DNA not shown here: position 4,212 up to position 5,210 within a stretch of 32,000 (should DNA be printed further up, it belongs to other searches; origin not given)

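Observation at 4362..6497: Aromatic-acid CoA ligase fused to an N-terminal Zn-ribbon plus diiron rubrerythrin-like module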

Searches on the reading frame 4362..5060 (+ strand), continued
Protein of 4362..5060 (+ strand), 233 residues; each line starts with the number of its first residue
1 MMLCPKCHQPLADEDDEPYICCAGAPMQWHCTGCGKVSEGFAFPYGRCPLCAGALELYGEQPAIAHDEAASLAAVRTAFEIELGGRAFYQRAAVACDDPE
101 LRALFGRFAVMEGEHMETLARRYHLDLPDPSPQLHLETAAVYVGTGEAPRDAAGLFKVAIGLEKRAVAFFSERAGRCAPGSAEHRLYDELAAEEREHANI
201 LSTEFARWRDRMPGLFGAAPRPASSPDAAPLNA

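Call 43: find_encoding_contigs(protein=P0231, flank=8000, max_places=1)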
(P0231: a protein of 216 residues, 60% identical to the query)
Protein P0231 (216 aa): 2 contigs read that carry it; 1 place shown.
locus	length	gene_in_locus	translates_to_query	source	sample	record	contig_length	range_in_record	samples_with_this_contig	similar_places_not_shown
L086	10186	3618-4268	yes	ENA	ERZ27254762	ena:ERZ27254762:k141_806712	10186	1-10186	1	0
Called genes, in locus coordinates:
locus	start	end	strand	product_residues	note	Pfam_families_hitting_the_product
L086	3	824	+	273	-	?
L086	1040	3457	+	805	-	PF10418:DHODB_Fe-S_bind, PF14691:Fer4_20, PF07992:Pyr_redox_2, PF13450:NAD_binding_8 (weak), PF13738:Pyr_redox_3 (faint), PF00070:Pyr_redox (weak)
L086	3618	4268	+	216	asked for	-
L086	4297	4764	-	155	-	PF22381:Staph_reg_Sar_Rot, PF01047:MarR, PF12802:MarR_2, PF13463:HTH_27 (weak)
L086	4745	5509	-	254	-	PF14512:TM1586_NiRdase (faint), PF00881:Nitroreductase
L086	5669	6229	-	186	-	-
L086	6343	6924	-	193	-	PF09335:VTT_dom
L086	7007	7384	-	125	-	PF01503:PRA-PH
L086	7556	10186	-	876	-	?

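Call 44: find_encoding_contigs(protein=P0212, flank=8000, max_places=1)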
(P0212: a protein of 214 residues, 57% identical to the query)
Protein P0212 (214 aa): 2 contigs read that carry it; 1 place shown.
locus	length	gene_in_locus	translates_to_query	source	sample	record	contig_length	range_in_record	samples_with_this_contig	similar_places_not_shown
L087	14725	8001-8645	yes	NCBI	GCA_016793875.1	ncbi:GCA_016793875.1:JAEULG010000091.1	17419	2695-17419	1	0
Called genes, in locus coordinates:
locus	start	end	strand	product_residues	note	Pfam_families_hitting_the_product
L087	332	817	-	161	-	PF00011:HSP20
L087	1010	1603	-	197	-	PF01161:PBP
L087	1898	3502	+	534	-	PF03321:GH3, PF23571:GH3_M, PF23572:GH3_C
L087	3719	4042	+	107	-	PF01521:Fe-S_biosyn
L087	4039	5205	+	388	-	PF00682:HMGL-like, PF22617:HCS_D2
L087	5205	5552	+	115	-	PF03206:NifW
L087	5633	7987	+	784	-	PF10418:DHODB_Fe-S_bind, PF14691:Fer4_20, PF07992:Pyr_redox_2, PF13450:NAD_binding_8 (weak), PF13738:Pyr_redox_3 (faint), PF00070:Pyr_redox (weak)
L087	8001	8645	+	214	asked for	PF02915:Rubrerythrin (faint)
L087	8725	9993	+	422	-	PF00890:FAD_binding_2 (faint), PF01134:GIDA (faint), PF01266:DAO (faint), PF03486:HI0933_like (faint), PF07992:Pyr_redox_2 (faint), PF12831:FAD_oxidored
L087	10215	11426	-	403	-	PF05940:NnrS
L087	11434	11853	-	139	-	PF10604:Polyketide_cyc2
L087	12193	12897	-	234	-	-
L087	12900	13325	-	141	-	PF00571:CBS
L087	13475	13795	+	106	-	-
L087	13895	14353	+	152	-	PF00571:CBS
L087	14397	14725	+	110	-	PF03600:CitMHS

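Call 54: search_protein_families(library=pfam, proteins=[window:4362-5000:+, P0246, P0276], max_evalue=1)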
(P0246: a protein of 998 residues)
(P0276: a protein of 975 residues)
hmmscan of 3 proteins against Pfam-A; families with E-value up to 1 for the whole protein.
window:4362-5000:+ (213 aa): 11 families
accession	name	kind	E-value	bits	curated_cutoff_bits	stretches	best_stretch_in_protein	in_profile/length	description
PF02915.23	Rubrerythrin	-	2.8e-06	28.2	22.8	2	76-123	4-53/137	Rubrerythrin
PF22277.2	EncFtn-like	-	0.0083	16.3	27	0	74-115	18-59/85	EncFtn-like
PF13668.12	Ferritin_2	-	0.029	15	24.7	0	71-118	84-131/138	Ferritin-like domain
PF21349.2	RUBY_RBDX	-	0.048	13.6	26.5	1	29-52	1-23/30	Rubrerythrin, rubredoxin-like domain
PF09537.16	DUF2383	-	0.057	14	30.8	1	82-120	13-51/111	Domain of unknown function (DUF2383)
PF03966.22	Trm112p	-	0.11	12.9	22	0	4-16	10-22/40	Trm112p-like protein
PF03119.21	DNA_ligase_ZBD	-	0.17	12.3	25.8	1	4-24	2-22/27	NAD-dependent DNA ligase C4 zinc finger domain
PF06093.19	Spt4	-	0.21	12.1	25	1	31-65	4-37/77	Spt4/RpoE2 zinc finger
PF21302.3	Zn_ribbon_RlmA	-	0.43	11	27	0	47-58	2-13/44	RlmA, N-terminal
PF07191.17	Zn_ribbon_6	-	0.45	11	25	0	3-57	2-41/67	Double zinc ribbon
PF06906.16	DUF1272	-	0.96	10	25.3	0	4-55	8-51/57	Protein of unknown function (DUF1272)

P0246 (998 aa): 25 families
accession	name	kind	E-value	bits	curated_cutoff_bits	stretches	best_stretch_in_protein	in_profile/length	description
PF14691.11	Fer4_20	-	8.1e-39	132.4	25.8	1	315-421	2-109/113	Dihydroprymidine dehydrogenase domain II, 4Fe-4S cluster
PF07992.20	Pyr_redox_2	-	4.4e-31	108.8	26.1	1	439-746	2-291/291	Pyridine nucleotide-disulphide oxidoreductase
PF10418.14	DHODB_Fe-S_bind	-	1.5e-12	47.5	23.9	1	216-253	1-41/41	Iron-sulfur cluster binding domain of dihydroorotate dehydrogenase B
PF00070.33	Pyr_redox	-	2.8e-09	37.8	22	2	580-656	1-80/82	Pyridine nucleotide-disulphide oxidoreductase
PF13450.12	NAD_binding_8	-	1.6e-08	35.1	21.9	1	442-476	1-35/68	NAD(P)-binding Rossmann-like domain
PF13738.12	Pyr_redox_3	-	1.4e-07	31.5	30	2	442-471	2-32/305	Pyridine nucleotide-disulphide oxidoreductase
PF00890.30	FAD_binding_2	-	8.1e-07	29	20.4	1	440-475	2-37/414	FAD binding domain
PF12831.13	FAD_oxidored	-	1.9e-06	27.9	27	1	440-476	2-38/416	FAD dependent oxidoreductase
PF00175.26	NAD_binding_1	-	3.1e-06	28.2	22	1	104-200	1-107/109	Oxidoreductase NAD-binding domain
PF02915.23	Rubrerythrin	-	3.6e-06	27.8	22.8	2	851-898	2-51/137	Rubrerythrin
PF01494.25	FAD_binding_3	-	5e-06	26.4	22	1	439-469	3-33/349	FAD binding domain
PF13668.12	Ferritin_2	-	1e-05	26.2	24.7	2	848-897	84-133/138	Ferritin-like domain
PF01266.30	DAO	-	2.1e-05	24.7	27.9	1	439-473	1-35/353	FAD dependent oxidoreductase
PF01946.23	Thi4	-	3.2e-05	23.7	26.2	1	440-506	20-86/235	Thi4 family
PF01593.30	Amino_oxidase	-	7.8e-05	22.6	19.8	1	448-474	2-28/443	Flavin containing amine oxidoreductase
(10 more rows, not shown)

P0276 (975 aa): 24 families
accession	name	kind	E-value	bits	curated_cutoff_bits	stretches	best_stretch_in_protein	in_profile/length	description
PF14691.11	Fer4_20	-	1.3e-35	122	25.8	1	311-419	2-111/113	Dihydroprymidine dehydrogenase domain II, 4Fe-4S cluster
PF07992.20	Pyr_redox_2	-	1.7e-30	106.9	26.1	1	430-738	2-291/291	Pyridine nucleotide-disulphide oxidoreductase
PF00070.33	Pyr_redox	-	2.4e-14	54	22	2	571-647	1-80/82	Pyridine nucleotide-disulphide oxidoreductase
PF10418.14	DHODB_Fe-S_bind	-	2.4e-10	40.4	23.9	1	214-248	3-40/41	Iron-sulfur cluster binding domain of dihydroorotate dehydrogenase B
PF13450.12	NAD_binding_8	-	6.5e-08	33.2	21.9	1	433-466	1-34/68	NAD(P)-binding Rossmann-like domain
PF01266.30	DAO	-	1.6e-06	28.3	27.9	1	430-460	1-31/353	FAD dependent oxidoreductase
PF01262.27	AlaDh_PNT_C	-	1.8e-06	28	23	1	424-458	24-58/214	Alanine dehydrogenase/PNT, C-terminal domain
PF13738.12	Pyr_redox_3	-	3.6e-06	26.9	30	2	433-458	2-28/305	Pyridine nucleotide-disulphide oxidoreductase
PF03486.20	HI0933_like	-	1.4e-05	25.1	50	1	430-464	2-36/244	HI0933-like protein Rossmann domain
PF01593.30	Amino_oxidase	-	4.9e-05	23.2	19.8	1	439-467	2-30/443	Flavin containing amine oxidoreductase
PF21799.2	MurD-like_N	-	6.2e-05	23.6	27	1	430-468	2-40/88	Mur ligase MurD-like, N-terminal domain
PF01946.23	Thi4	-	6.4e-05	22.7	26.2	1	431-470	20-60/235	Thi4 family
PF13454.12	NAD_binding_9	-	7.4e-05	23.2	21.8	1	432-464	1-36/155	FAD-NAD(P)-binding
PF00890.30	FAD_binding_2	-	8.5e-05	22.3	20.4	1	431-656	2-184/414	FAD binding domain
PF13241.12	NAD_binding_7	-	0.00014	22.8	22.1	1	430-457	9-36/104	Putative NAD(P)-binding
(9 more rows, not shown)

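Call 65: find_homologous_proteins(query=L086:1040-3454:+)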
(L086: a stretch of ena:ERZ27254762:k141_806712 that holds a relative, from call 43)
Query L086:1040-3454:+ (805 aa): 7998 proteins with E <= 0.001 among 8000 candidates; the best 120 are listed.
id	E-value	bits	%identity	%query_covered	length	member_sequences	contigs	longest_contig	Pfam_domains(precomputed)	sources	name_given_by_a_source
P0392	0.0e+0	1833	99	100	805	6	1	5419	PF10418.15,PF13450.13,PF14691.12,PF00890.31,PF07992.21,PF00070.34,PF13738.13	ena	-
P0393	0.0e+0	1549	83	100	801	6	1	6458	PF10418.15,PF13450.13,PF14691.12,PF00890.31,PF07992.21,PF00070.34,PF13738.13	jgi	jgi:homotetrameric NADPH-dependent glutamate synthase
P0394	0.0e+0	1547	85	98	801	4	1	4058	PF10418.15,PF13450.13,PF14691.12,PF07992.21,PF00070.34,PF13738.13,PF12831.14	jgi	jgi:glutamate synthase (NADPH) small chain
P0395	0.0e+0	1540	84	97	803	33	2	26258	PF10418.15,PF13450.13,PF14691.12,PF07992.21,PF00070.34,PF13738.13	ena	-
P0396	0.0e+0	1530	84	97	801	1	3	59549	PF10418.15,PF01266.31,PF13450.13,PF14691.12,PF07992.21,PF00070.34,PF13738.13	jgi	-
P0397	0.0e+0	1528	83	97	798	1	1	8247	PF10418.15,PF13450.13,PF14691.12,PF07992.21,PF00070.34,PF13738.13,PF01262.28,PF12831.14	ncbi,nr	ncbi:MAG: NADPH-dependent glutamate synthase [Rhizobiales bacterium]|nr:NADPH-dependent glutamate sy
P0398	0.0e+0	1521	81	99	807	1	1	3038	PF10418.15,PF01266.31,PF13450.13,PF14691.12,PF00890.31,PF07992.21,PF00070.34,PF13738.13,PF12831.14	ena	-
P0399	0.0e+0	1518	83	98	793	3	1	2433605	PF10418.15,PF13450.13,PF14691.12,PF07992.21,PF00070.34,PF13738.13,PF12831.14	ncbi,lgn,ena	-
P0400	0.0e+0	1511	80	100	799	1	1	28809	PF10418.15,PF13450.13,PF14691.12,PF07992.21,PF00070.34,PF13738.13,PF01262.28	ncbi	-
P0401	0.0e+0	1503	82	98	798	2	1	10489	PF10418.15,PF13450.13,PF14691.12,PF07992.21,PF00070.34,PF13738.13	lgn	-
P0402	0.0e+0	1491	82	97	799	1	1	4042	PF10418.15,PF01266.31,PF13450.13,PF14691.12,PF07992.21,PF00070.34,PF13738.13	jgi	jgi:glutamate synthase (NADPH/NADH) small chain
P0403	0.0e+0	1490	82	97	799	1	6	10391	PF10418.15,PF01266.31,PF13450.13,PF14691.12,PF07992.21,PF00070.34,PF13738.13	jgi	jgi:glutamate synthase (NADPH/NADH) small chain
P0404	0.0e+0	1488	82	97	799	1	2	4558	PF10418.15,PF01266.31,PF13450.13,PF14691.12,PF07992.21,PF00070.34,PF13738.13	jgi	jgi:glutamate synthase (NADPH/NADH) small chain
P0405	0.0e+0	1488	81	97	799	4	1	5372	PF10418.15,PF01266.31,PF13450.13,PF14691.12,PF00890.31,PF07992.21,PF00070.34,PF13738.13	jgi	jgi:glutamate synthase (NADPH) small chain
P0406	0.0e+0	1478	81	96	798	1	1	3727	PF10418.15,PF13450.13,PF14691.12,PF07992.21,PF00070.34,PF13738.13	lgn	-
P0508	0.0e+0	1343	72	100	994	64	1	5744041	PF10418.15,PF13450.13,PF14691.12,PF07992.21,PF00070.34,PF13738.13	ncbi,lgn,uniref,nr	ncbi:glutamate synthase (NADPH), homotetrameric [Rhodopseudomonas palustris TIE-1]|uniref:NADPH-depe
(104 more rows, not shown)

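Call 66: find_encoding_contigs(protein=P0508, flank=10000, max_places=1)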
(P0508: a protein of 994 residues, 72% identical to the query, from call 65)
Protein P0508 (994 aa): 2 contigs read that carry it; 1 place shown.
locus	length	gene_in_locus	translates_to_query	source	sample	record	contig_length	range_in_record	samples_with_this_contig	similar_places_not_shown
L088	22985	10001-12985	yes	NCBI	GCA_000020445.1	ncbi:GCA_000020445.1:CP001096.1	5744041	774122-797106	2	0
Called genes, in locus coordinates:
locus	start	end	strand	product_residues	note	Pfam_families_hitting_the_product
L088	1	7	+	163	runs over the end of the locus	PF00111:Fer2, PF01799:Fer2_2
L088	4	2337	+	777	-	PF01315:Ald_Xan_dh_C, PF02738:MoCoBD_1, PF20256:MoCoBD_2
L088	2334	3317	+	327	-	PF00941:FAD_binding_5, PF03450:CO_deh_flav_C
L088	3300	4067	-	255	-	PF00027:cNMP_binding, PF13545:HTH_Crp_2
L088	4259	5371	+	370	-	PF08240:ADH_N, PF00107:ADH_zinc_N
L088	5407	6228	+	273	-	PF12146:Hydrolase_4 (weak), PF00561:Abhydrolase_1, PF12697:Abhydrolase_6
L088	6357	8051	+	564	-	PF00378:ECH_1, PF16113:ECH_2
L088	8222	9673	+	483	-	-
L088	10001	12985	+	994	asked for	PF10418:DHODB_Fe-S_bind, PF14691:Fer4_20, PF00070:Pyr_redox (faint), PF07992:Pyr_redox_2, PF13450:NAD_binding_8 (weak), PF13738:Pyr_redox_3 (faint)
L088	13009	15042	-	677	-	PF08497:Radical_SAM_N, PF04055:Radical_SAM, PF11842:DUF3362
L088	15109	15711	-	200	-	PF00440:TetR_N, PF21306:TetR_C_40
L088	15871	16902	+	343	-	PF00364:Biotin_lipoyl (faint), PF25917:BSH_RND, PF25984:BSH_YknX (weak)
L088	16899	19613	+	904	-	PF00005:ABC_tran, PF13555:AAA_29 (faint), PF13304:AAA_21 (weak), PF00005:ABC_tran, PF13304:AAA_21, PF12679:ABC2_membrane_2 (weak), PF12698:ABC2_membrane_3, PF01061:ABC2_membrane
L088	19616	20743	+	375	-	PF12679:ABC2_membrane_2, PF12698:ABC2_membrane_3, PF01061:ABC2_membrane, PF12730:ABC2_membrane_4 (weak)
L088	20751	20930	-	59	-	-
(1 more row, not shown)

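Call 73: list_cluster_members(proteins=[P0508])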
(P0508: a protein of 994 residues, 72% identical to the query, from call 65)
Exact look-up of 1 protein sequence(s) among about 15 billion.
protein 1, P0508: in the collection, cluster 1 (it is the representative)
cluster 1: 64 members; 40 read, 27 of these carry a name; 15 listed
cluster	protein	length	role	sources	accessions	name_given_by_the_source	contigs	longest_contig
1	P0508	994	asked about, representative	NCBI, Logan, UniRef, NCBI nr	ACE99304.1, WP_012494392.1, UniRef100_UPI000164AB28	glutamate synthase (NADPH), homotetrameric [Rhodopseudomonas palustris TIE-1] | NADPH-dependent glutamate synthase n=1 Tax=Rhodopseudomonas palustris TaxID=1076 ... | NADPH-dependent glutamate synthase [Rhodopseudomonas palustris]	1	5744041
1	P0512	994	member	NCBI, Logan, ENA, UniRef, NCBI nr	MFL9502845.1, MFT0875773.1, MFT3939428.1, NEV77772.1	NADPH-dependent glutamate synthase [Rhodopseudomonas sp. BR0C11] | NADPH-dependent glutamate synthase n=1 Tax=unclassified Rhodopseudomonas TaxID=2638247 ...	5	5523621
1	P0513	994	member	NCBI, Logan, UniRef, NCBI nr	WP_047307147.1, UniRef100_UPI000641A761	NADPH-dependent glutamate synthase [Rhodopseudomonas palustris] | NADPH-dependent glutamate synthase n=1 Tax=Rhodopseudomonas palustris TaxID=1076 ...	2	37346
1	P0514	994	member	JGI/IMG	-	homotetrameric NADPH-dependent glutamate synthase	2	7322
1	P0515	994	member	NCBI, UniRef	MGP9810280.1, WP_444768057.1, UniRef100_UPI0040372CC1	NADPH-dependent glutamate synthase [Rhodopseudomonas sp. NSM] | NADPH-dependent glutamate synthase n=1 Tax=Rhodopseudomonas sp. NSM TaxID=3457630 ...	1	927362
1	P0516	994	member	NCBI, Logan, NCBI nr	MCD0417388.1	NADPH-dependent glutamate synthase [Rubrivivax sp. JA1024]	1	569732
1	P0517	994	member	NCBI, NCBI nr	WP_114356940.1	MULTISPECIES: NADPH-dependent glutamate synthase [Rhodopseudomonas]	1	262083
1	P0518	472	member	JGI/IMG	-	rubrerythrin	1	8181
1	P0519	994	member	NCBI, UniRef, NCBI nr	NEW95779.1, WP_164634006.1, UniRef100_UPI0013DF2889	NADPH-dependent glutamate synthase [Rhodopseudomonas sp. BR0G17] | NADPH-dependent glutamate synthase n=1 Tax=Rhodopseudomonas sp. BR0G17 TaxID=2269368 ...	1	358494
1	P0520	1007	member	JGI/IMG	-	homotetrameric NADPH-dependent glutamate synthase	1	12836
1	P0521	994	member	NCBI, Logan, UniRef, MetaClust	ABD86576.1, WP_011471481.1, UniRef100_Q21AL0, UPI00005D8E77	NADPH-dependent glutamate synthase [Rhodopseudomonas palustris] | Glutamate synthase (NADPH), homotetrameric n=1 Tax=Rhodopseudomonas palustris (strain ... | status=active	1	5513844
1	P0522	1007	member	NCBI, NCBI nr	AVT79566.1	2-polyprenylphenol hydroxylase [Rhodopseudomonas palustris]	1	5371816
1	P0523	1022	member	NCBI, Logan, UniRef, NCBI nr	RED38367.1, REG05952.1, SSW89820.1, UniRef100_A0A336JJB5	sulfide dehydrogenase (flavoprotein) subunit SudA /sulfide dehydrogenase (flavoprotein) ...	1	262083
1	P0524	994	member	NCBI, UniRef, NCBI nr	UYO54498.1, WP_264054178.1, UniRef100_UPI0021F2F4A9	NADPH-dependent glutamate synthase [Rhodopseudomonas palustris] | NADPH-dependent glutamate synthase n=1 Tax=Rhodopseudomonas palustris TaxID=1076 ...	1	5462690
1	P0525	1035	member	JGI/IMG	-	homotetrameric NADPH-dependent glutamate synthase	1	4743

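Call 79: search_protein_families(library=pfam, proteins=[L046:1342-1965:+, L065:1879-3198:+, L055:6546-7982:+, L046:9293-10066:+, L046:6723-7283:+, L087:1736-3502:+, L084:11326-11649:+, L069:6401-7108:+], max_evalue=0.0001)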
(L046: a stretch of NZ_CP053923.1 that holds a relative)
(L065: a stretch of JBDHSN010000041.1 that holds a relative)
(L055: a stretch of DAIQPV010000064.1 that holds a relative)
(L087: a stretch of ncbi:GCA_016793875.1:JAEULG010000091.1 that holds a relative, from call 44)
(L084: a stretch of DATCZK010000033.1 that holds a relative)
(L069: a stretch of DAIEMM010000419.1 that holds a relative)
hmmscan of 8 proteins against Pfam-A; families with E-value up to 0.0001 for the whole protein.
L046:1342-1965:+ (207 aa): 1 family
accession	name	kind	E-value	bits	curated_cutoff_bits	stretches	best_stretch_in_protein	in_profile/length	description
PF01521.26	Fe-S_biosyn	-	3.6e-19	69.4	26.3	1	102-203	3-110/110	Iron-sulphur cluster biosynthesis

L065:1879-3198:+ (439 aa): 2 families
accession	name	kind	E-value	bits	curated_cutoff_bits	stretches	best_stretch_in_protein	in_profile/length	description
PF00682.25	HMGL-like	-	3.5e-86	289.3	29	1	66-322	3-260/260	HMGL-like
PF22617.1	HCS_D2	-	9.8e-21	74.4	27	1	336-415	1-81/82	Homocitrate synthase post-HMGL domain-like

L055:6546-7982:+ (478 aa): 11 families
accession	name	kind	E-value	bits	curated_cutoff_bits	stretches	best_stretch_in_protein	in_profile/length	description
PF01266.30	DAO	-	2.3e-13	50.9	27.9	2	64-155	2-95/353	FAD dependent oxidoreductase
PF07992.20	Pyr_redox_2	-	6.5e-12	45.9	26.1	1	63-123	2-54/291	Pyridine nucleotide-disulphide oxidoreductase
PF12831.13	FAD_oxidored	-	3.9e-09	36.7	27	1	63-214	1-141/416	FAD dependent oxidoreductase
PF03486.20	HI0933_like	-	1.6e-08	34.7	50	0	63-102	2-44/244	HI0933-like protein Rossmann domain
PF04820.20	Trp_halogenase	-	2.2e-07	30.5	21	0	123-227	119-221/458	Tryptophan halogenase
PF00890.30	FAD_binding_2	-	1.2e-06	28.4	20.4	0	64-95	2-33/414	FAD binding domain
PF01134.28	GIDA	-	1.5e-06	28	22.1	0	63-88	1-26/391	Glucose inhibited division protein A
PF01946.23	Thi4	-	6.3e-06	26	26.2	1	63-106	19-63/235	Thi4 family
PF01494.25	FAD_binding_3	-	1.3e-05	25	22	0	63-231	3-171/349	FAD binding domain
PF13450.12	NAD_binding_8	-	3.1e-05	24.6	21.9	1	66-99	1-34/68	NAD(P)-binding Rossmann-like domain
PF13454.12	NAD_binding_9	-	5e-05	23.8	21.8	0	168-218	102-153/155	FAD-NAD(P)-binding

L046:9293-10066:+ (257 aa): 1 family
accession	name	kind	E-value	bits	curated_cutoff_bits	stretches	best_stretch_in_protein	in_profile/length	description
PF00571.33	CBS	-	2.8e-17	63.2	24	2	104-157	2-55/57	CBS domain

L046:6723-7283:+ (186 aa): 0 families

L087:1736-3502:+ (588 aa): 3 families
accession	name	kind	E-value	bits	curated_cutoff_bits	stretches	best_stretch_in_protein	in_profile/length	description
PF03321.19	GH3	-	4.3e-26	92.3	23.6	1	90-337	8-301/304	GH3 family N-terminal domain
PF23572.1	GH3_C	-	8e-20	72.1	23.6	1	450-565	1-117/119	GH3 family C-terminal domain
PF23571.1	GH3_M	-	1.4e-13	51.2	23.6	1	367-435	3-75/75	GH3 family central domain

L084:11326-11649:+ (107 aa): 4 families
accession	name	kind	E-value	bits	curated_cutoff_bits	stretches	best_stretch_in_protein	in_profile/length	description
PF00037.32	Fer4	-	3e-07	30.4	21.1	1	32-51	5-24/24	4Fe-4S binding domain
PF13187.11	Fer4_9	-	1.8e-06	28.3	27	0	34-85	1-52/52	4Fe-4S dicluster domain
PF12838.12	Fer4_7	-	1.3e-05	26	27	0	35-84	2-52/52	4Fe-4S dicluster domain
PF14697.11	Fer4_21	-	4.3e-05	24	35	1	4-51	18-58/59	4Fe-4S dicluster domain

L069:6401-7108:+ (235 aa): 1 family
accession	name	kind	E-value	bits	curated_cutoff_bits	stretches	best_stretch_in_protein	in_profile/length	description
PF01027.25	Bax1-I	-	2.4e-58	197.8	34.1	1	23-230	1-207/207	Inhibitor of apoptosis-promoting Bax1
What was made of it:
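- Some PFOR-linked loci also encode a small 4Fe-4S protein (call 79), so a normal ferredoxin can coexist with the module.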
